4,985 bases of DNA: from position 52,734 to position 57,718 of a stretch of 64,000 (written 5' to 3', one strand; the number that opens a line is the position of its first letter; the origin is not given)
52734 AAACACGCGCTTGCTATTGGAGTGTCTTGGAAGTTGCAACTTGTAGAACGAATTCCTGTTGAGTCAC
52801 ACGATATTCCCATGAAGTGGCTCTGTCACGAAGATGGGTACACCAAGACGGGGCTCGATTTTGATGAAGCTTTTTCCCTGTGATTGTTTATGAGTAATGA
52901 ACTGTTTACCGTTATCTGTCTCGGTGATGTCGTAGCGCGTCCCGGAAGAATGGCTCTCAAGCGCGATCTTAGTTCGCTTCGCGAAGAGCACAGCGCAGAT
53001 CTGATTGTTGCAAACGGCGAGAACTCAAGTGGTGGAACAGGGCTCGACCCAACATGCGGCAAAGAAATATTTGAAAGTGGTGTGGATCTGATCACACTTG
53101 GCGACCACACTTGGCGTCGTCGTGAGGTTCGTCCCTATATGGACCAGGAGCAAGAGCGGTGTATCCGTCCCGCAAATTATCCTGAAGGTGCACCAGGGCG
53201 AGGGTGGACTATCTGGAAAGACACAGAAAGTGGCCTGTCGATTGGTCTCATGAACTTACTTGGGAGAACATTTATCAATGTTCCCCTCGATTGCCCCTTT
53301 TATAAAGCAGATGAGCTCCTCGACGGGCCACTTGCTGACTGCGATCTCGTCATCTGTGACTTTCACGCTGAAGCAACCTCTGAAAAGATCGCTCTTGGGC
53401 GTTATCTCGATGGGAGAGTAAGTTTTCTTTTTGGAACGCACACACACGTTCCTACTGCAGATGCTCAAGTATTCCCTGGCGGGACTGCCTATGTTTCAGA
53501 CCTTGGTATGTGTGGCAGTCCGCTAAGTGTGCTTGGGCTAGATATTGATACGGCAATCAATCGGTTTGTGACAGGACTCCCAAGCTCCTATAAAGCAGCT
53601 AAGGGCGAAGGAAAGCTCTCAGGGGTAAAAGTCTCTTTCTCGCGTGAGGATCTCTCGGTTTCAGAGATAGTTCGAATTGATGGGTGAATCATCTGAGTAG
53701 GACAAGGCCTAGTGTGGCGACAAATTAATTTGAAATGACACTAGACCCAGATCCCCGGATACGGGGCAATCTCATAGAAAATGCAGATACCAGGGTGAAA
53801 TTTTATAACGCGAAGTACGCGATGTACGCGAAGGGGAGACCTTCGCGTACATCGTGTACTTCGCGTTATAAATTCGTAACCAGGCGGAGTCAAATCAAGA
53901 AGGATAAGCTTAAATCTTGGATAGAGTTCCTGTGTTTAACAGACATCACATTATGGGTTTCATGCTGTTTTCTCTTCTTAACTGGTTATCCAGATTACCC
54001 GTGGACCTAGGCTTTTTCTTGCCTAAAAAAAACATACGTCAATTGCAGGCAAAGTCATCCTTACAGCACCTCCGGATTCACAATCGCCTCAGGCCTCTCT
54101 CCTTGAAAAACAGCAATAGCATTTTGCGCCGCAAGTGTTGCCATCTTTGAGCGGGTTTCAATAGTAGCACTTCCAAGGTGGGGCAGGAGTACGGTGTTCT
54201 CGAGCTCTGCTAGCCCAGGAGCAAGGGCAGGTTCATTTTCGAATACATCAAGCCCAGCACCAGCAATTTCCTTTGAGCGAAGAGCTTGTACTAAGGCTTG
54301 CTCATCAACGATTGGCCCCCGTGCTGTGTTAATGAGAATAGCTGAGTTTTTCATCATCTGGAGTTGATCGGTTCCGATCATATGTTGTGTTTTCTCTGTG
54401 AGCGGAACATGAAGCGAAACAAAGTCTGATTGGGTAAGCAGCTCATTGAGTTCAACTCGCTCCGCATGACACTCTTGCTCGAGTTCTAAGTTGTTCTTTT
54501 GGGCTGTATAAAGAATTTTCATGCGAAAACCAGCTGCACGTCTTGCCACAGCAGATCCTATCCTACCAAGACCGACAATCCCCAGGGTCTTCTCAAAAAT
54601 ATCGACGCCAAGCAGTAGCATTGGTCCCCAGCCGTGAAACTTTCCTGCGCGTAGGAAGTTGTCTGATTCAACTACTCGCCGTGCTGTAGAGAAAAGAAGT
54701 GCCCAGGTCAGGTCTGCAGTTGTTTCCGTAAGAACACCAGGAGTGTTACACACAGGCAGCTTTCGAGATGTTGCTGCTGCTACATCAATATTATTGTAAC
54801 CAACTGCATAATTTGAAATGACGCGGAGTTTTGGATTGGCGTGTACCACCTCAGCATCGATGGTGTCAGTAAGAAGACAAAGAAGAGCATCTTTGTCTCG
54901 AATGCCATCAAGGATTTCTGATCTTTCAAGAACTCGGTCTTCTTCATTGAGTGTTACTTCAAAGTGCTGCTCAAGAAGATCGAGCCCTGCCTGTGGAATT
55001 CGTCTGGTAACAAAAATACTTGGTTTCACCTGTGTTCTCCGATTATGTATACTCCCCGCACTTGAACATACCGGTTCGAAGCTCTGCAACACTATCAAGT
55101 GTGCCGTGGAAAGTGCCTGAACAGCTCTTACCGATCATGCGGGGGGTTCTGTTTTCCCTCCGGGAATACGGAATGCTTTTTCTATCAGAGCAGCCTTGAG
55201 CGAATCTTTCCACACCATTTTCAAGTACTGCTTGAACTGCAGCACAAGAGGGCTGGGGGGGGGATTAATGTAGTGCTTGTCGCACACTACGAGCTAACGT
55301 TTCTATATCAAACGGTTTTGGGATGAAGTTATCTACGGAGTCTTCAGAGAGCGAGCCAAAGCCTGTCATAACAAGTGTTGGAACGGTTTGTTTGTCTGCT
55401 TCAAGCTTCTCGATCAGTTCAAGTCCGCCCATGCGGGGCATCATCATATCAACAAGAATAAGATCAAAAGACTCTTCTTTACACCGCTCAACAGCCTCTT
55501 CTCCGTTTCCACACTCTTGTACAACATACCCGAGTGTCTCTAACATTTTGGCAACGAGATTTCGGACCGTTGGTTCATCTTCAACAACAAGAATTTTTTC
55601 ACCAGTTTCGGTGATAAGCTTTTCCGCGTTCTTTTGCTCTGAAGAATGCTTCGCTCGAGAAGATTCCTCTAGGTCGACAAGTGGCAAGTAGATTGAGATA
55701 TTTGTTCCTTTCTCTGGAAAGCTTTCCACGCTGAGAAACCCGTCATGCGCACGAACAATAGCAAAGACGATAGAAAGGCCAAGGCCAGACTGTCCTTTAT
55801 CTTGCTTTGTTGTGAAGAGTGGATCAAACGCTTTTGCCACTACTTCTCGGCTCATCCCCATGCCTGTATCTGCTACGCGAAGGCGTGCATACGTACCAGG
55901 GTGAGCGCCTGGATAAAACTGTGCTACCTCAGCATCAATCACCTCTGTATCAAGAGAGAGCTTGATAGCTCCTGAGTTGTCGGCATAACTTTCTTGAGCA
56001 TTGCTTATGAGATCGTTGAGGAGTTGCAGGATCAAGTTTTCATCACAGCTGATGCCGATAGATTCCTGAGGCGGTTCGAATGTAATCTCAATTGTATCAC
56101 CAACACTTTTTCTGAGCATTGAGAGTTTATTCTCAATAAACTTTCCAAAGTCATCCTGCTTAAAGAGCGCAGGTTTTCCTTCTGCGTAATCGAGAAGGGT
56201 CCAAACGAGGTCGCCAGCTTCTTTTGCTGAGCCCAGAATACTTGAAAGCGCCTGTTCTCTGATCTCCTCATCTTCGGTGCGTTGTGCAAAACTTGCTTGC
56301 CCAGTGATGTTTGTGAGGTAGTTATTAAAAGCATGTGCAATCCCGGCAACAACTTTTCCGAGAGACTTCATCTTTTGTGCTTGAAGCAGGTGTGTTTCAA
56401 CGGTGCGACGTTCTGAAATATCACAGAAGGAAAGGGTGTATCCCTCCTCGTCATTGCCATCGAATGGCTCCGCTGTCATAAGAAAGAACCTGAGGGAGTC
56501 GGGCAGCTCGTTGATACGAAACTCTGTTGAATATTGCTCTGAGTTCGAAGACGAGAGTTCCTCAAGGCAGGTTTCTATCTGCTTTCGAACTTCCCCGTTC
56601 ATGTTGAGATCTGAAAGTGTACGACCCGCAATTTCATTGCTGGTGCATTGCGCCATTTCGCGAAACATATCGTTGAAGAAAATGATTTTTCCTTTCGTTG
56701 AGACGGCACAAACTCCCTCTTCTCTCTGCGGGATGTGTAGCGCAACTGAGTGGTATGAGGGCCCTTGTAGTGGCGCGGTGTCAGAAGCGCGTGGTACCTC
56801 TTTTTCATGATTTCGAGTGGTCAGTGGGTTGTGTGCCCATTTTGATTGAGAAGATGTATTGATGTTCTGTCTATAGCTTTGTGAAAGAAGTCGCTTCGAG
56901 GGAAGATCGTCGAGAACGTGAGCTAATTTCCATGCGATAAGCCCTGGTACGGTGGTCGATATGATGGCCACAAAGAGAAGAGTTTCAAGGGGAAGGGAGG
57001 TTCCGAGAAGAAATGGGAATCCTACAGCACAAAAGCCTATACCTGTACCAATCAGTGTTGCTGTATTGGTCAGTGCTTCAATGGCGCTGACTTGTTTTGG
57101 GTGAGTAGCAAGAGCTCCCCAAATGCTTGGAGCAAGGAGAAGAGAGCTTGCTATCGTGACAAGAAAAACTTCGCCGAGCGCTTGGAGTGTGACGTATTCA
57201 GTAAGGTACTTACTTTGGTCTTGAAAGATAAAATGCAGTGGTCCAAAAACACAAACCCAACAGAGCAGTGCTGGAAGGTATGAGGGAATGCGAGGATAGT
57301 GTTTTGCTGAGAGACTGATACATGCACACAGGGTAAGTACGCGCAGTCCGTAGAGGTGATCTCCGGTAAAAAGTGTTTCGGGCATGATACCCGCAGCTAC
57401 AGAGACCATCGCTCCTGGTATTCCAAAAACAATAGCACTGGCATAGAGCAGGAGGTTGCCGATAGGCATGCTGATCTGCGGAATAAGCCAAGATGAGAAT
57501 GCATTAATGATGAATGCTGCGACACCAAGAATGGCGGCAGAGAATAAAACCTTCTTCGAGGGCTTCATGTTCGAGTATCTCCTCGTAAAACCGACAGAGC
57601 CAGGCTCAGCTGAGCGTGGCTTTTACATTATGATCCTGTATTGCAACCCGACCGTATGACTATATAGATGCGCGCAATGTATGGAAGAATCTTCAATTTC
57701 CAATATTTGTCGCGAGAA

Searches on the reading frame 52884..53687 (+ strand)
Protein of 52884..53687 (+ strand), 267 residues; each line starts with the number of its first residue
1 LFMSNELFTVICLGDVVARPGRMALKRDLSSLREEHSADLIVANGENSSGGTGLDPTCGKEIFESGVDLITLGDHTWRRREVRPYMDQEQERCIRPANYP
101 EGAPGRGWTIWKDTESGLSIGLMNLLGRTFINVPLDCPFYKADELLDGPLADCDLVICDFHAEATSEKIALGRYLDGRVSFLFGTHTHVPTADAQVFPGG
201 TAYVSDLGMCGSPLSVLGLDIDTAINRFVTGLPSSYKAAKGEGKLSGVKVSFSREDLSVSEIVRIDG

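Call 43: search_protein_families(library=pfam, proteins=[window:52884-53687:+])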
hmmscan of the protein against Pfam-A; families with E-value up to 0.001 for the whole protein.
window:52884-53687:+ (267 aa): 2 families
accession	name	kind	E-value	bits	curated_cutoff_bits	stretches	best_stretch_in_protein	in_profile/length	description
PF13277.11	YmdB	-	8.6e-90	300.9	27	1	12-265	2-253/253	YmdB-like protein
PF00149.33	Metallophos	-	0.00016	22.6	21.5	1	9-190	2-191/191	Calcineurin-like phosphoesterase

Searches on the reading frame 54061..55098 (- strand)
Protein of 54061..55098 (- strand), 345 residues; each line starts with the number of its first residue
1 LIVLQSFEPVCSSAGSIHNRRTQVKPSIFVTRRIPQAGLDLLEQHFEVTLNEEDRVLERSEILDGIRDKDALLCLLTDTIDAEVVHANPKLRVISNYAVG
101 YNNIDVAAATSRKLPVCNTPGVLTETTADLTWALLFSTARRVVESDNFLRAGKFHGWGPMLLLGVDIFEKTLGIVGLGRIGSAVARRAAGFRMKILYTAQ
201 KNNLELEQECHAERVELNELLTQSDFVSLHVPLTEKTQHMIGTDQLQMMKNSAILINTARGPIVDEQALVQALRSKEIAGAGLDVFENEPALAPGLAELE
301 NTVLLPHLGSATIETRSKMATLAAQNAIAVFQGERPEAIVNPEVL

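Call 43: search_protein_families(library=pfam, proteins=[window:54061-55098:-])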
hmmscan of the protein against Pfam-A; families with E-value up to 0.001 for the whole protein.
window:54061-55098:- (345 aa): 2 families
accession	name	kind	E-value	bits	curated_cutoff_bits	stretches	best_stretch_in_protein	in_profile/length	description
PF02826.25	2-Hacid_dh_C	-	2.3e-60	203.5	25.1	1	133-309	2-178/178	D-isomer specific 2-hydroxyacid dehydrogenase, NAD binding domain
PF00389.36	2-Hacid_dh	-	5.2e-31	107.5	24.6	1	28-341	1-134/134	D-isomer specific 2-hydroxyacid dehydrogenase, catalytic domain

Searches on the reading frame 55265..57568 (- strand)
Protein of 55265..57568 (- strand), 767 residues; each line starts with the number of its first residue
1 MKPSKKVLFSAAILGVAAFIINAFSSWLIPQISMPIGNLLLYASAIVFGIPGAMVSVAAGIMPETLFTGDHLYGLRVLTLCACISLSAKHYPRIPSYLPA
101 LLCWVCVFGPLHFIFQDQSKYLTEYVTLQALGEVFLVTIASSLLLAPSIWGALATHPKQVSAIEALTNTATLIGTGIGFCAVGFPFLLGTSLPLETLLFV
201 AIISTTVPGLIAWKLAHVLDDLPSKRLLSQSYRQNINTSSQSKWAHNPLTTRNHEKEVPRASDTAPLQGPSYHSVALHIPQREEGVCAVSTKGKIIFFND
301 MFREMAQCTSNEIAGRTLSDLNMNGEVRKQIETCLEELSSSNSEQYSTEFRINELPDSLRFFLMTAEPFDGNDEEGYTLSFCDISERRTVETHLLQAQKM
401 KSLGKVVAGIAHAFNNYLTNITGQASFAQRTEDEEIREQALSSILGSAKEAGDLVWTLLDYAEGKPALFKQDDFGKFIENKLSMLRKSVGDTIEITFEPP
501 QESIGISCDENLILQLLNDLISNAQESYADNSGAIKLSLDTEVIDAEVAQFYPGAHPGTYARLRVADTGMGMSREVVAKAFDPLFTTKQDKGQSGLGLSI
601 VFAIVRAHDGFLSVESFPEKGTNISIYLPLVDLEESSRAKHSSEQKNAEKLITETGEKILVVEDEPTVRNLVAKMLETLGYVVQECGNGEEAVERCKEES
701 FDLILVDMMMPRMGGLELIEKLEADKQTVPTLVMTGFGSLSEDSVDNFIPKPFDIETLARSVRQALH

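Call 43: search_protein_families(library=pfam, proteins=[window:55265-57568:-])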
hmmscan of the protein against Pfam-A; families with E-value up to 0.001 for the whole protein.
window:55265-57568:- (767 aa): 6 families
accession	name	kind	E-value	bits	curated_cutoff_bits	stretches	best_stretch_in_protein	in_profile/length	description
PF00072.30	Response_reg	-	3.3e-24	85.6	30.2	1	659-762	1-110/111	Response regulator receiver domain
PF02518.31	HATPase_c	-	5.1e-17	62.8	26.4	1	509-630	2-109/111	Histidine kinase-, DNA gyrase B-, and HSP90-like ATPase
PF00989.32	PAS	-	1.6e-07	31.8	22.6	1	284-380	12-109/113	PAS fold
PF13426.13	PAS_9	-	2.9e-07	31.2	27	1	284-386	2-103/103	PAS domain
PF08448.16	PAS_4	-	9.6e-07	29.5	23.1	1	284-388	6-109/110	PAS fold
PF00512.31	HisKA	-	2.1e-06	28.1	26.9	1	403-462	2-61/66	His Kinase A (phospho-acceptor) domain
